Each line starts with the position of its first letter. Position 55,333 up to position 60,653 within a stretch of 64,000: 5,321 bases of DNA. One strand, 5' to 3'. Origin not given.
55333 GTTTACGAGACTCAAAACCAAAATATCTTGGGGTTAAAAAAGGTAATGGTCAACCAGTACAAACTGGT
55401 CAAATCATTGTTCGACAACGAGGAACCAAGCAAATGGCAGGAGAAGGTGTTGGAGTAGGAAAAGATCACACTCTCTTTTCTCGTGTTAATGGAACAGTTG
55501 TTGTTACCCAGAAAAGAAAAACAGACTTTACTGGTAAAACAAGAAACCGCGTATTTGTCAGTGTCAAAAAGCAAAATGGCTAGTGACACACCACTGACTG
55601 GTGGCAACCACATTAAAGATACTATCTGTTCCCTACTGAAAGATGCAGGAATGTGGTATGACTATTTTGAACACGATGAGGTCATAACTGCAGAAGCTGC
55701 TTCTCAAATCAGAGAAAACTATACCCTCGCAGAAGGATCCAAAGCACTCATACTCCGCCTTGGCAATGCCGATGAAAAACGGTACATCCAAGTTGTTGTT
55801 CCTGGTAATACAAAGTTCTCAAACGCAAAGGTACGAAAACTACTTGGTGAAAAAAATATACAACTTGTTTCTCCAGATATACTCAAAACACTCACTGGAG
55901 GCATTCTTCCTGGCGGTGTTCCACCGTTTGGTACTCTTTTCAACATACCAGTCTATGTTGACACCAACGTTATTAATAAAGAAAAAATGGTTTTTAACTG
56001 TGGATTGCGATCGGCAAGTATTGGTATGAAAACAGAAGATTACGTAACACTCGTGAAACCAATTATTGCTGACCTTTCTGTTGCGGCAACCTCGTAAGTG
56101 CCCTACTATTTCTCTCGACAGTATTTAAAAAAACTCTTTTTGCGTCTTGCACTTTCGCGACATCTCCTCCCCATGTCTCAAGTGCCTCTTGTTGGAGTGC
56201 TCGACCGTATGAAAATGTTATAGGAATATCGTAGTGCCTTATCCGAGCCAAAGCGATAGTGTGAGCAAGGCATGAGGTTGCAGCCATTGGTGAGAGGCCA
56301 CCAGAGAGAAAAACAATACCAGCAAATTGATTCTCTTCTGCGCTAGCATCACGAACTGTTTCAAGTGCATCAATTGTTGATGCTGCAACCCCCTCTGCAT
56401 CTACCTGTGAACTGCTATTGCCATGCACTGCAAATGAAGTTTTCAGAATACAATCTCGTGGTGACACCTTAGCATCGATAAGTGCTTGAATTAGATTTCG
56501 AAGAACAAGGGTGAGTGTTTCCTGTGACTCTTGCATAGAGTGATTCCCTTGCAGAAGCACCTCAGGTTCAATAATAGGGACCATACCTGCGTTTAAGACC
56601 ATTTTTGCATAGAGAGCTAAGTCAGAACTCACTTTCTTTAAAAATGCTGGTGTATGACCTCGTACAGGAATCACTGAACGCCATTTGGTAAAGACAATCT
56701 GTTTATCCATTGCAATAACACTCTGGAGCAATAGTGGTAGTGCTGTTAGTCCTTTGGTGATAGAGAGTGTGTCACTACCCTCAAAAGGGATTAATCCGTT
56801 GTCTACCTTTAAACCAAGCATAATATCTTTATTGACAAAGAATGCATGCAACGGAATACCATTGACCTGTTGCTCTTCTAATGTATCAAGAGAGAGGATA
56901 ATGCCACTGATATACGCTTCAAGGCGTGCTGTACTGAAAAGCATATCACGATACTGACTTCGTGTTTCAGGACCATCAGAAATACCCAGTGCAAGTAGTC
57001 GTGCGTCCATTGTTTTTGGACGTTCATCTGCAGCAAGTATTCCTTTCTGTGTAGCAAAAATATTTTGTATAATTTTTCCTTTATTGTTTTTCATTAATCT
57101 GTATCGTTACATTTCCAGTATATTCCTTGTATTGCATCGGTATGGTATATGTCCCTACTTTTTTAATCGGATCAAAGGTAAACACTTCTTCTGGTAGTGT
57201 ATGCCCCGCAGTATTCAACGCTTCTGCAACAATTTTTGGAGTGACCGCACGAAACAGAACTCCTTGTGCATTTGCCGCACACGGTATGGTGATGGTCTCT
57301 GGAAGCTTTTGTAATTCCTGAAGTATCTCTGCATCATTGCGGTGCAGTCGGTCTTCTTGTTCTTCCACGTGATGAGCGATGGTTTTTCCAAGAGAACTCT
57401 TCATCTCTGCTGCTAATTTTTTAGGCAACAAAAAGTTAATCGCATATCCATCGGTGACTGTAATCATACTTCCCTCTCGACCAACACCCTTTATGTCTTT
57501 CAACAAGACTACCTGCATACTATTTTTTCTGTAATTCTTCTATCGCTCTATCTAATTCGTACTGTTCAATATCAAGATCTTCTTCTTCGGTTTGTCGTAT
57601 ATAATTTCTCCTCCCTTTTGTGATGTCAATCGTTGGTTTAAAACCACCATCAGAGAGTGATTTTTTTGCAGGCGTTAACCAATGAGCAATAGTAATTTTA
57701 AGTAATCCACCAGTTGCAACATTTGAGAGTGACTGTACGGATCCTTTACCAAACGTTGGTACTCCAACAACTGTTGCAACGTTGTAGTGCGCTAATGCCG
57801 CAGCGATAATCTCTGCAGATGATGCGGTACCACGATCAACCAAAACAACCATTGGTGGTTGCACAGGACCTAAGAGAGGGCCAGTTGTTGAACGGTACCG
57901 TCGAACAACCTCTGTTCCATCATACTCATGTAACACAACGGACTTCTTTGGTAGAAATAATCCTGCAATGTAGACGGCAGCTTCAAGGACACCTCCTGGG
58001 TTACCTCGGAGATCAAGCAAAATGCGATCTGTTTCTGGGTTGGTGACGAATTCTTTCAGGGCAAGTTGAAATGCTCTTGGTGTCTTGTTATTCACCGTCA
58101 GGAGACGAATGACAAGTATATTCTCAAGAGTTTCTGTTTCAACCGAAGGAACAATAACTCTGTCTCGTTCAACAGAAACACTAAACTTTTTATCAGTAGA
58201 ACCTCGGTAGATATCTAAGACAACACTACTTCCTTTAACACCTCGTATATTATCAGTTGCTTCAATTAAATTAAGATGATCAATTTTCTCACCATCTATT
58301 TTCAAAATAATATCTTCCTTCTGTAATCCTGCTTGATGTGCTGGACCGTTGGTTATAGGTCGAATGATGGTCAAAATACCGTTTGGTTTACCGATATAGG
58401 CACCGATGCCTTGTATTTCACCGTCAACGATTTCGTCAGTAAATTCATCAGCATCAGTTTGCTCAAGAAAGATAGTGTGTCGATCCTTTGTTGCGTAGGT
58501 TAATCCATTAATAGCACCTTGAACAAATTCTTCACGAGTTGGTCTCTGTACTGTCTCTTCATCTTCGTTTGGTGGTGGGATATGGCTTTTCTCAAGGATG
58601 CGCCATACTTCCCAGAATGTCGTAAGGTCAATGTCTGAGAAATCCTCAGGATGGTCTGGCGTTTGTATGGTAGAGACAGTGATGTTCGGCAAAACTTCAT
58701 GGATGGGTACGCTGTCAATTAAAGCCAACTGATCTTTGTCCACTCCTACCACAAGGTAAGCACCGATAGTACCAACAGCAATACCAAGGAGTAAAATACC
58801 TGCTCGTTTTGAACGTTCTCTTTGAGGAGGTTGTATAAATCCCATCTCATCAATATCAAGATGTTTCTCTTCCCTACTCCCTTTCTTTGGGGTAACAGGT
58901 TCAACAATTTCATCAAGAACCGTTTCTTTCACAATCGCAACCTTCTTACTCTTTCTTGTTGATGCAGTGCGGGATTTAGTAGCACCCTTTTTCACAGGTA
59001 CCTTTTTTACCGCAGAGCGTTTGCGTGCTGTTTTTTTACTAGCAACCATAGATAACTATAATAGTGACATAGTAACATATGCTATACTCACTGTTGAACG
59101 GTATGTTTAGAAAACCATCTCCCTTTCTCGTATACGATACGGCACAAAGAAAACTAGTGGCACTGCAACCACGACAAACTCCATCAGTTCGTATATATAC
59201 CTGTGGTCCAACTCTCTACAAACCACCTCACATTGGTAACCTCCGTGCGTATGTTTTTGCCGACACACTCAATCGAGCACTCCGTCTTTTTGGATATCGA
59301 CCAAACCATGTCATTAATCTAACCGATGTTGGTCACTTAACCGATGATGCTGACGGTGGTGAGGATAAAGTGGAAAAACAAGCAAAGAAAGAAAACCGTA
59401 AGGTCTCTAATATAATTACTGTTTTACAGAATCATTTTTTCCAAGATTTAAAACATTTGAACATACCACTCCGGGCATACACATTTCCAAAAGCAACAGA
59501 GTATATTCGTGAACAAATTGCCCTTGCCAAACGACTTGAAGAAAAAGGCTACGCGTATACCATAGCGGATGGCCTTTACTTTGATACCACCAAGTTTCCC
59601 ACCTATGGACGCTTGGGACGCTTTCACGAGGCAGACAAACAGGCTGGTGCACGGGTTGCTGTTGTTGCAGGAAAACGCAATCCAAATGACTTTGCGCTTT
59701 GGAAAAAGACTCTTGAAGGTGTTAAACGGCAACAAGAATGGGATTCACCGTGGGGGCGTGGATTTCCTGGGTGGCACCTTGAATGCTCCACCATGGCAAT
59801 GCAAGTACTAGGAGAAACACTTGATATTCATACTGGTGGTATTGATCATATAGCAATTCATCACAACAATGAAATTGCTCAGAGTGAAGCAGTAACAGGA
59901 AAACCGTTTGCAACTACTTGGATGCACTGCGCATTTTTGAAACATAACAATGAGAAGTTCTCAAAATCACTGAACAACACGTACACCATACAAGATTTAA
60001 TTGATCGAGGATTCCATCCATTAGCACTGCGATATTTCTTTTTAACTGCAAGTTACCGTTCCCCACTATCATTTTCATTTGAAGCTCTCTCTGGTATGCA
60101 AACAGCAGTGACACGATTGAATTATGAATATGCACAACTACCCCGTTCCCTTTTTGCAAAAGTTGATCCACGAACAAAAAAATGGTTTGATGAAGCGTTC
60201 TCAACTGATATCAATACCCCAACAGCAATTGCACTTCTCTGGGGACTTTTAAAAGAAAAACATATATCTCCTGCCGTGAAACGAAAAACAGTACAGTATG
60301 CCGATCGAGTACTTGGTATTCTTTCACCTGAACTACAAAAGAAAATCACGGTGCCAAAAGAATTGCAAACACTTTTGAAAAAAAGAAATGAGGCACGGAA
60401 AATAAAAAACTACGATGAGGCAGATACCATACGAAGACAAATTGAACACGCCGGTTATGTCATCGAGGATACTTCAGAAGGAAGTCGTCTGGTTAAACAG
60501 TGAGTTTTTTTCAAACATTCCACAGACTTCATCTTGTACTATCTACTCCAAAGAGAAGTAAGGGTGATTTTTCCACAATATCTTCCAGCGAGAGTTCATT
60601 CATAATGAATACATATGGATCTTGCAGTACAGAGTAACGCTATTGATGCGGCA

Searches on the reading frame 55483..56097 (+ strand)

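Call 44: search_protein_families(library=pfam, proteins=[window:55483-56097:+], max_evalue=0.001)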
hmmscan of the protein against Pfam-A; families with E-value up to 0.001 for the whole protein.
window:55483-56097:+ (204 aa): 1 family
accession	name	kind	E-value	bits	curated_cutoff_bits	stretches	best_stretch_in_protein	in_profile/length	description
PF04073.20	tRNA_edit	-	6e-21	75.2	25.5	1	66-189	3-122/123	Aminoacyl-tRNA editing domain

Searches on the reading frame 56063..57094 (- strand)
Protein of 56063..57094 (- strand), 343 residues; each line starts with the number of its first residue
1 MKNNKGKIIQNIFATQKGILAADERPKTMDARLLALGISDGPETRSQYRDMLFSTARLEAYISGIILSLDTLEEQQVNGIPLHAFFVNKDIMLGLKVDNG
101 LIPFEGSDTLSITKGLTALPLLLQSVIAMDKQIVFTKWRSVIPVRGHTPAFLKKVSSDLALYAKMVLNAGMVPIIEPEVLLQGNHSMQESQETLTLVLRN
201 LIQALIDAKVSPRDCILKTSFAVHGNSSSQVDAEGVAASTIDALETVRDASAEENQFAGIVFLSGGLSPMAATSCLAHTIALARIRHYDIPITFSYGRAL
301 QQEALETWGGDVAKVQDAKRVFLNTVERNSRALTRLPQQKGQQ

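Call 44: search_protein_families(library=pfam, proteins=[window:56063-57094:-], max_evalue=0.001)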
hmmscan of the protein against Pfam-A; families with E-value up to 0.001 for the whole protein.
window:56063-57094:- (343 aa): 1 family
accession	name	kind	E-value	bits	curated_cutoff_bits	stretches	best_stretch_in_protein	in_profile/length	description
PF00274.25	Glycolytic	-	9e-67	225.8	22.2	1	7-333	4-325/349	Fructose-bisphosphate aldolase class-I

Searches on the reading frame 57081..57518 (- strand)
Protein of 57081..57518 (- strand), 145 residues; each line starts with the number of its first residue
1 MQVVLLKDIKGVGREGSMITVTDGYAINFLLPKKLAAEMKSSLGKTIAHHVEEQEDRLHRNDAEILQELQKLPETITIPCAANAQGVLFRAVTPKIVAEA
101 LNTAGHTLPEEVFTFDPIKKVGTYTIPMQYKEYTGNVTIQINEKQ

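Call 44: search_protein_families(library=pfam, proteins=[window:57081-57518:-], max_evalue=0.001)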
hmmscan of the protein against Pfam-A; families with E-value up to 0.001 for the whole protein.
window:57081-57518:- (145 aa): 2 families
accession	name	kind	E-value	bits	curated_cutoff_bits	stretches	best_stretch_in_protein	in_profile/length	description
PF01281.25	Ribosomal_L9_N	-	3.6e-16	58.9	20.7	1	1-40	1-40/47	Ribosomal protein L9, N-terminal domain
PF03948.19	Ribosomal_L9_C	-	1.2e-09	38.9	23.2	1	65-142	6-85/86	Ribosomal protein L9, C-terminal domain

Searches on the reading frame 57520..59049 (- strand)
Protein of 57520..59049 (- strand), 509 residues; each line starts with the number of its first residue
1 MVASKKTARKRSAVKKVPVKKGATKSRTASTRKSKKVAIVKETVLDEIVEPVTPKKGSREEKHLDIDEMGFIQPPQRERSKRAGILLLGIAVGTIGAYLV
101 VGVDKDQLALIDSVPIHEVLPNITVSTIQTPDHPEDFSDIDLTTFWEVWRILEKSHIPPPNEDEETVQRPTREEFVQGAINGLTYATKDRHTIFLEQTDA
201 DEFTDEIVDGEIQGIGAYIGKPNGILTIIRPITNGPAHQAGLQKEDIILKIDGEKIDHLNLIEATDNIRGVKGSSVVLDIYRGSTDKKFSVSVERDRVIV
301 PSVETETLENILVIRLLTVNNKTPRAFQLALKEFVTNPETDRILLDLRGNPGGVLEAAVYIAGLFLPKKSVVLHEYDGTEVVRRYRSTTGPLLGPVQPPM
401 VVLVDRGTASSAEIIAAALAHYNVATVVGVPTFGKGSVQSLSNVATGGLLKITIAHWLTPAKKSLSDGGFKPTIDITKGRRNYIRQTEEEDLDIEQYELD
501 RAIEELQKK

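Call 44: search_protein_families(library=pfam, proteins=[window:57520-59049:-], max_evalue=0.001)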
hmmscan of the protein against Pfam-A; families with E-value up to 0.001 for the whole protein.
window:57520-59049:- (509 aa): 4 families
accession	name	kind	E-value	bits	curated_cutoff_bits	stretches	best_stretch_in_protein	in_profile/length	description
PF03572.23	Peptidase_S41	-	3.2e-36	124.8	24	1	311-475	2-164/165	Peptidase family S41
PF13180.12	PDZ_2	-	3.7e-10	40.4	27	1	223-293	11-80/80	PDZ domain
PF17820.7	PDZ_6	-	5.8e-10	39.2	27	1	230-282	4-54/54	PDZ domain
PF00595.29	PDZ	-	5.9e-07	30.2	23.2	1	226-278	27-78/81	PDZ domain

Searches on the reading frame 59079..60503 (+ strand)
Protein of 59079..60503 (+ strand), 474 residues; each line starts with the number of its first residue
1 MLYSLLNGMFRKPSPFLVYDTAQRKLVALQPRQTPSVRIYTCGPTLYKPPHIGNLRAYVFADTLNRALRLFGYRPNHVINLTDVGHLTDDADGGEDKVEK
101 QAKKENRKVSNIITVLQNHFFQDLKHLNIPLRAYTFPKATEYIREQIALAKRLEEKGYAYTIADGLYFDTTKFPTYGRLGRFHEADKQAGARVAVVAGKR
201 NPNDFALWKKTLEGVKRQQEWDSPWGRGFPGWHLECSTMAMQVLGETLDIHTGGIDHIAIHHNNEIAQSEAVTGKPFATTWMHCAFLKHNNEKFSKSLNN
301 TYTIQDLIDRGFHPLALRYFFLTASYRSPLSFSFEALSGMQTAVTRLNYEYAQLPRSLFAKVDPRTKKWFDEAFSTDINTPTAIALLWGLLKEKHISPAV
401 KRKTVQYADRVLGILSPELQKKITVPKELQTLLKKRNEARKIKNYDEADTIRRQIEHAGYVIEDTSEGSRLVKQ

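Call 44: search_protein_families(library=pfam, proteins=[window:59079-60503:+], max_evalue=0.001)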
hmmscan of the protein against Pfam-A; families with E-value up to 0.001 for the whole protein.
window:59079-60503:+ (474 aa): 4 families
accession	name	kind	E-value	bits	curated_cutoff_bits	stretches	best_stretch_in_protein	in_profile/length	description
PF01406.26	tRNA-synt_1e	-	4.3e-89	299.3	27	1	31-338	4-297/301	tRNA synthetases class I (C) catalytic domain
PF09334.17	tRNA-synt_1g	-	3.6e-13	49.5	20.1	2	48-170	12-124/391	tRNA synthetases class I (M)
PF23493.1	CysS_C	-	4.8e-07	30.2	23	1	426-466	5-45/51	Cysteinyl-tRNA ligase anticodon binding domain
PF01921.24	tRNA-synt_1f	-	0.00011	21.7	27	0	248-359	235-340/360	tRNA synthetases class I (K)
